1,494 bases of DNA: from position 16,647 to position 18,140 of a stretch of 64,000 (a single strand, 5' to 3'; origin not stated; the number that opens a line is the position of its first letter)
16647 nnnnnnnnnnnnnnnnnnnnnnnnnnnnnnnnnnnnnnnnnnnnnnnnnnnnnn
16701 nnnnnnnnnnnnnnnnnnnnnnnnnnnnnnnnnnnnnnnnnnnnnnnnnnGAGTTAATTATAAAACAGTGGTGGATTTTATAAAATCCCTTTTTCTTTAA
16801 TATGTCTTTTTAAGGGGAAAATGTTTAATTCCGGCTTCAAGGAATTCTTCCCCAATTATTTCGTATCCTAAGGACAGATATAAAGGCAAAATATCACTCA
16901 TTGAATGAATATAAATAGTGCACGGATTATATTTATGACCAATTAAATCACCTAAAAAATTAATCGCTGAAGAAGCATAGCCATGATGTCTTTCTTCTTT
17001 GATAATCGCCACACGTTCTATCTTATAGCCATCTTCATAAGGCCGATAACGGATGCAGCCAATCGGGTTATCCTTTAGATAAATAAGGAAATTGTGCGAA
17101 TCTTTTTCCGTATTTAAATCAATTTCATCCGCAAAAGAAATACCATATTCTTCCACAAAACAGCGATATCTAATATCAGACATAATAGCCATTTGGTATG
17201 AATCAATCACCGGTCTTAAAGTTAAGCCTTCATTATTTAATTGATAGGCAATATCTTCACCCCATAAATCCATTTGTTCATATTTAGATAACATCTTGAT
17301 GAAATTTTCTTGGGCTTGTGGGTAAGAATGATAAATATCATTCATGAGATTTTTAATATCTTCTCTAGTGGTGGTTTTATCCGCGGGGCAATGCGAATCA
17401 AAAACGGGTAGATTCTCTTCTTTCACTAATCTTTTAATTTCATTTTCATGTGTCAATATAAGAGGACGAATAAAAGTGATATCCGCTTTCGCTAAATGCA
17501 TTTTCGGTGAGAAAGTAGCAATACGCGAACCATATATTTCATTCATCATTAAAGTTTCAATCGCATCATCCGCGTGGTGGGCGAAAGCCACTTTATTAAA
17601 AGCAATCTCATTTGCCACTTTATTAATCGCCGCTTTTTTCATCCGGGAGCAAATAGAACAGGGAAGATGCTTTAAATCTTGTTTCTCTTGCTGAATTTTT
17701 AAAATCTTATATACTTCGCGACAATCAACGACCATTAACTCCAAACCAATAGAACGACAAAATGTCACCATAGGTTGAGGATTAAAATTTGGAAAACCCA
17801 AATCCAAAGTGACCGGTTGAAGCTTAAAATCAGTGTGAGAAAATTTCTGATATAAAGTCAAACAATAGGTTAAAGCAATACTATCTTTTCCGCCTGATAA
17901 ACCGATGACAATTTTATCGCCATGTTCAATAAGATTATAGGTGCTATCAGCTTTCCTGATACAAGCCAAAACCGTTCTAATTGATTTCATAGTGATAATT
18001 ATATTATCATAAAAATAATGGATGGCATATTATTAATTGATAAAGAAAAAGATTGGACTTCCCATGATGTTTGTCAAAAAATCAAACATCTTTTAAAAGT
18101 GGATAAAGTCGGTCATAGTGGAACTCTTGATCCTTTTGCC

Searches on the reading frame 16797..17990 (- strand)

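Call 3: search_protein_families(library=pfam, proteins=[window:16797-17990:-], max_evalue=0.1)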
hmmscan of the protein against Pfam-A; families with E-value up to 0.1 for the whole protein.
window:16797-17990:- (397 aa): 6 families
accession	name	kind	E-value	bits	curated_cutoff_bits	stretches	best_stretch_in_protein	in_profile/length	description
PF01171.26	ATP_bind_3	-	9.9e-16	58.4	27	1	26-213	1-180/182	PP-loop family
PF13673.13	Acetyltransf_10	-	2.3e-07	31.3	23.6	1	295-396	28-127/128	Acetyltransferase (GNAT) domain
PF00583.31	Acetyltransf_1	-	1.2e-06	29.2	20.7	1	270-346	4-84/116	Acetyltransferase (GNAT) family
PF13508.13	Acetyltransf_7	-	1.2e-05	26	27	1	298-377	3-83/84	Acetyltransferase (GNAT) domain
PF02540.23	NAD_synthase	-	0.017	14.7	21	1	24-129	18-120/242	NAD synthase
PF03054.22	tRNA_Me_trans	-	0.053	13.6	20.6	0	26-143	2-131/202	tRNA methyl transferase HUP domain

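Call 4: search_protein_families(library=ncbifam, proteins=[window:16797-17990:-], max_evalue=0.1)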
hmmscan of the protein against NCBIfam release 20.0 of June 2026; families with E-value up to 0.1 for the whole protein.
window:16797-17990:- (397 aa): 8 families
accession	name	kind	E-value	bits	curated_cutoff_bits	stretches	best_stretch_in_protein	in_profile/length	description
NF007972.0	PRK10696.1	equivalog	2.4e-48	164.9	272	1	8-243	25-257/295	tRNA 2-thiocytidine(32) synthetase TtcA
TIGR02432.1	lysidine_TilS_N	equivalog_domain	8.3e-21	74.8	93.6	1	26-214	1-185/189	tRNA lysidine(34) synthetase TilS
NF049949.1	tRNAsynTtuAPyrococ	equivalog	3.7e-20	72.3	450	1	11-236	34-255/292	tRNA-5-methyluridine(54) 2-sulfurtransferase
NF047749.1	tRNAThiolNcsA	equivalog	4.2e-12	45.8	500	1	23-239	52-277/322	tRNA 2-thiolation protein NcsA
NF007942.0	PRK10660.1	equivalog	2e-06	26.9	606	1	22-234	15-221/439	tRNA lysidine(34) synthetase TilS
TIGR00269.1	TIGR00269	hypoth_equivalog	0.00019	21.7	62.75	1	173-237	3-67/104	TIGR00269 family protein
NF001138.1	PRK00143.1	equivalog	0.0019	17.2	284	1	26-142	1-125/345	tRNA 2-thiouridine(34) synthase MnmA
TIGR00552.1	nadE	equivalog_domain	0.0089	15.3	63.65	1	23-128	21-127/251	NAD(+) synthase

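Call 52: search_protein_families(library=padloc, proteins=[window:16797-17990:-], max_evalue=0.01)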
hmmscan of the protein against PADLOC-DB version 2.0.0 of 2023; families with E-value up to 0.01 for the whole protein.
window:16797-17990:- (397 aa): 0 families
